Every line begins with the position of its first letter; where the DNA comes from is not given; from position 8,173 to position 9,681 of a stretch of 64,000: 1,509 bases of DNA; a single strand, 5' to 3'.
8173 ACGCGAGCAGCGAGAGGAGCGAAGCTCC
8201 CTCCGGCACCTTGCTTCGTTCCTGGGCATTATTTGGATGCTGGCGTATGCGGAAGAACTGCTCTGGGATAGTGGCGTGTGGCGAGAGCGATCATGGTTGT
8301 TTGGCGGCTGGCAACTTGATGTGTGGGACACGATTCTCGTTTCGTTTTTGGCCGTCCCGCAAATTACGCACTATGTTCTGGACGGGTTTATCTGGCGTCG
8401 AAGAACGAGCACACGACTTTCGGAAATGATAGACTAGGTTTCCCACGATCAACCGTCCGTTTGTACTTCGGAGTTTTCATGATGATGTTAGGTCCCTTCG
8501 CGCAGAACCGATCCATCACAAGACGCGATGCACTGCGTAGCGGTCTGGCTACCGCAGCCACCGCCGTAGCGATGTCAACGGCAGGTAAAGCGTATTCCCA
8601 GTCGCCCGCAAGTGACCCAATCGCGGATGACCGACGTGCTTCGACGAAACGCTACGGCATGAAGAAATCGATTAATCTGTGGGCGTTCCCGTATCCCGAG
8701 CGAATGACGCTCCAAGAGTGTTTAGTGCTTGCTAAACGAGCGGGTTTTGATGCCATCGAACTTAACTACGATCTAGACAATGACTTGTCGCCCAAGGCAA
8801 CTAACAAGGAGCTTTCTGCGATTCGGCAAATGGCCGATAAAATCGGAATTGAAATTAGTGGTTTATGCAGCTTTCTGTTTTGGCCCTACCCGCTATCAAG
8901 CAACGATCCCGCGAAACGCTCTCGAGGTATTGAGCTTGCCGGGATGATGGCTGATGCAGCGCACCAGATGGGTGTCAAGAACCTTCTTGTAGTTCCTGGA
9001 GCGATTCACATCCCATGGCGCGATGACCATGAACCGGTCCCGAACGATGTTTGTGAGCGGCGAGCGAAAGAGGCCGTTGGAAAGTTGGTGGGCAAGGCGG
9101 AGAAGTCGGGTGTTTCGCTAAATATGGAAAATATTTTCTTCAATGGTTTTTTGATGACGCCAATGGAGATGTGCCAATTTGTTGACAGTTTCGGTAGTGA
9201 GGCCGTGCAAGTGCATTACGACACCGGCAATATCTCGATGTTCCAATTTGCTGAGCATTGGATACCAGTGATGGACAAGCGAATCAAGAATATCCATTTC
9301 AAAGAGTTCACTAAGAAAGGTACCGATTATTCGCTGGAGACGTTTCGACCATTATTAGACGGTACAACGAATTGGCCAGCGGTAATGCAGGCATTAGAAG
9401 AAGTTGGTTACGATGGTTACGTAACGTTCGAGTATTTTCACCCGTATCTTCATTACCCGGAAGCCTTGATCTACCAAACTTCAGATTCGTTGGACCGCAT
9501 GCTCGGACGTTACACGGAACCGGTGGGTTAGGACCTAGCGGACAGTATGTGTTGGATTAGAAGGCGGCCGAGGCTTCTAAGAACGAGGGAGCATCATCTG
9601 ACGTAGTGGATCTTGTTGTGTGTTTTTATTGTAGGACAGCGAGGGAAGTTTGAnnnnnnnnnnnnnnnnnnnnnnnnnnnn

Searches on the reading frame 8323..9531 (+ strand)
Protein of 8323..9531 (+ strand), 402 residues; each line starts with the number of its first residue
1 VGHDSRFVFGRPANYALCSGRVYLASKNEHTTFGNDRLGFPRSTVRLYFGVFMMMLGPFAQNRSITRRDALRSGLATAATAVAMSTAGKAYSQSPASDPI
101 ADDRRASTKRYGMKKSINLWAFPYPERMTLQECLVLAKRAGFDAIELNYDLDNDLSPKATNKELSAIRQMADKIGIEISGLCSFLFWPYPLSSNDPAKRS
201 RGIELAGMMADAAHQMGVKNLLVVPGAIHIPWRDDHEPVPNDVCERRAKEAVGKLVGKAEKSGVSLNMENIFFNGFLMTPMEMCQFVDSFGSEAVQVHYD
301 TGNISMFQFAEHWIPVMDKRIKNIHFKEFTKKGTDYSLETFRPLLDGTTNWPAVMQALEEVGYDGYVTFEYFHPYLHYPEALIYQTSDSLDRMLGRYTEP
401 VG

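Call 21: search_protein_families(library=pfam, proteins=[window:8323-9531:+], max_evalue=0.001)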
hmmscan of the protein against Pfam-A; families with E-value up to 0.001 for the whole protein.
window:8323-9531:+ (402 aa): 1 family
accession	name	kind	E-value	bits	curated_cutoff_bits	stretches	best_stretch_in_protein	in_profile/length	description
PF01261.30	AP_endonuc_2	-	6.9e-42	144.3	31.1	1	136-383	3-239/249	Xylose isomerase-like TIM barrel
